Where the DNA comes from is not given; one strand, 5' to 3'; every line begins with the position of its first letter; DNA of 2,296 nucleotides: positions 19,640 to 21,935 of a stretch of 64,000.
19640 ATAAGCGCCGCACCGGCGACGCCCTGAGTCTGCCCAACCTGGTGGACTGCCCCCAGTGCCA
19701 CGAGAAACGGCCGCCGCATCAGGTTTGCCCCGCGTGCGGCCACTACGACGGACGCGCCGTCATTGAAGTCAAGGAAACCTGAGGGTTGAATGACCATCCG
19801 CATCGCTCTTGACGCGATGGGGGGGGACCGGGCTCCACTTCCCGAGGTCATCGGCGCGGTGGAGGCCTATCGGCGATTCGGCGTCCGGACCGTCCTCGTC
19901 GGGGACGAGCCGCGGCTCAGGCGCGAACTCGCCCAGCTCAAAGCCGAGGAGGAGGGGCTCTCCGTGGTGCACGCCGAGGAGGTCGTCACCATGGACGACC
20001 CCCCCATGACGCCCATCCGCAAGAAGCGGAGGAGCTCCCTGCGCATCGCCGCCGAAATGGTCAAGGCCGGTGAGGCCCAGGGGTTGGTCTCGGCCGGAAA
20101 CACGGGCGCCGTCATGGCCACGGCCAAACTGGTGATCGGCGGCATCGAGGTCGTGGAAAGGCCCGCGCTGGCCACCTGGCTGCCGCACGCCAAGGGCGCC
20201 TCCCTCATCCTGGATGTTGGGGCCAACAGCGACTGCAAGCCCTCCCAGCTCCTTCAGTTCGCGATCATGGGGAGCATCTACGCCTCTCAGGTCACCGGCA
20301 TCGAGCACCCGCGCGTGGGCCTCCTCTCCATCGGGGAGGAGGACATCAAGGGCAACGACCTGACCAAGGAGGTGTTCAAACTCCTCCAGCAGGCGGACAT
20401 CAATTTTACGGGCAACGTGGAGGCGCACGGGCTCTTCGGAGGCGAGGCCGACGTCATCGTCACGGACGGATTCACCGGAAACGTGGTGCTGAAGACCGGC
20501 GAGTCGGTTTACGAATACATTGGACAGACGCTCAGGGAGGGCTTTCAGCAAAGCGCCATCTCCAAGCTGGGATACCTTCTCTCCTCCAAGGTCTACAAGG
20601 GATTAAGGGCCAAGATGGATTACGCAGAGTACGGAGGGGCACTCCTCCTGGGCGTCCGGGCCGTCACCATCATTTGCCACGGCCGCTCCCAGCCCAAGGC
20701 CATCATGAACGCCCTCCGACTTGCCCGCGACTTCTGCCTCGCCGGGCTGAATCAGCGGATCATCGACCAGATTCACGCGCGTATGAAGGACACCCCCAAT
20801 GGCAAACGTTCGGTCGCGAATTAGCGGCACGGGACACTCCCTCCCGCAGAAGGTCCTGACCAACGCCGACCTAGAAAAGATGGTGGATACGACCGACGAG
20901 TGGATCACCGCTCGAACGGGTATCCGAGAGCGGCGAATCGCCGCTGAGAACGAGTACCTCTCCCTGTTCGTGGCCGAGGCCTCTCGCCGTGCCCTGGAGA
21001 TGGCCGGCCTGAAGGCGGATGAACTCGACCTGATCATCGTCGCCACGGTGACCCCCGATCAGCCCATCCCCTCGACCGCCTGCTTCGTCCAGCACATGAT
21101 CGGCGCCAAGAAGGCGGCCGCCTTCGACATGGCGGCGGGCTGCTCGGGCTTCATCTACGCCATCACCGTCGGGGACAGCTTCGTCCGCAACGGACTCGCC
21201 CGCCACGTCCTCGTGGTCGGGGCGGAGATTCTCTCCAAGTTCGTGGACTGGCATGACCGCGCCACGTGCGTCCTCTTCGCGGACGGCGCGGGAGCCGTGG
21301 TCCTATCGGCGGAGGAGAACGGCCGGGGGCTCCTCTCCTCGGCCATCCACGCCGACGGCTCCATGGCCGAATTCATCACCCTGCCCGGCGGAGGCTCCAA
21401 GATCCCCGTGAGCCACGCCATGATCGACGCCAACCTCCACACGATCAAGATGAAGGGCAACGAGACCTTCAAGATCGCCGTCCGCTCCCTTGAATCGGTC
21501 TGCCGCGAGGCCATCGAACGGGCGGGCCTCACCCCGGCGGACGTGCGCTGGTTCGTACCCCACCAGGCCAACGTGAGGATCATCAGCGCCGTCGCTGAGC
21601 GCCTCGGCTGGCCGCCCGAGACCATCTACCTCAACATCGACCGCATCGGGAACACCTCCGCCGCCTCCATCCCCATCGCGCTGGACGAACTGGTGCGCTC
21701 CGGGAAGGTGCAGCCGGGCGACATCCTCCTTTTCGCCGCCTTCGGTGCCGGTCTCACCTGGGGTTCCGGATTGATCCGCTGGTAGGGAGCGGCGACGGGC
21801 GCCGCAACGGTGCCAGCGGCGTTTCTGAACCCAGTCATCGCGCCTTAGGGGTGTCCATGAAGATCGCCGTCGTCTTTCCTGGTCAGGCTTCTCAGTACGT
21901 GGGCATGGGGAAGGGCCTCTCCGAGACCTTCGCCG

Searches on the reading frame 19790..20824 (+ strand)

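Call 81: search_protein_families(library=pfam, proteins=[window:19790-20824:+], max_evalue=0.0001)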
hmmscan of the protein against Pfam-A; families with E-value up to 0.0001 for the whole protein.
window:19790-20824:+ (344 aa): 1 family
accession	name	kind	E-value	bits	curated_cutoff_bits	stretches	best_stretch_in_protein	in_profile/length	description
PF02504.20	FA_synthesis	-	5e-110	368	29.1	1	3-322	1-323/324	Fatty acid synthesis protein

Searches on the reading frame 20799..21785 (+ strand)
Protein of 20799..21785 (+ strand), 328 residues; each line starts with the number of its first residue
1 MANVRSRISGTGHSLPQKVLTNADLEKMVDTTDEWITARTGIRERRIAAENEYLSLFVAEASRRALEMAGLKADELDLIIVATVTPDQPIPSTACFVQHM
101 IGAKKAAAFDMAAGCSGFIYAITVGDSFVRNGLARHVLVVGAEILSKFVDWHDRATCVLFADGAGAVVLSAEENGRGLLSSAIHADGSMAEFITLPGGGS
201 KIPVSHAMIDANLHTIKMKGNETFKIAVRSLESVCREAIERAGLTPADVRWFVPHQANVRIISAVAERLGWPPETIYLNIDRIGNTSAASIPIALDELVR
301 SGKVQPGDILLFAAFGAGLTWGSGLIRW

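Call 81: search_protein_families(library=pfam, proteins=[window:20799-21785:+], max_evalue=0.0001)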
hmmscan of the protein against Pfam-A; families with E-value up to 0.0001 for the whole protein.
window:20799-21785:+ (328 aa): 3 families
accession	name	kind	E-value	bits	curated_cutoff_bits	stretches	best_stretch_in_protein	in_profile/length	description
PF08541.16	ACP_syn_III_C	-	1.4e-38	131.4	26.6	1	240-328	2-90/90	3-Oxoacyl-[acyl-carrier-protein (ACP)] synthase III C terminal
PF08545.16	ACP_syn_III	-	5.3e-31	106.8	24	1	109-187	1-80/80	3-Oxoacyl-[acyl-carrier-protein (ACP)] synthase III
PF00108.29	Thiolase_N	-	3.6e-06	27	26.4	1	38-148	7-118/260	Thiolase, N-terminal domain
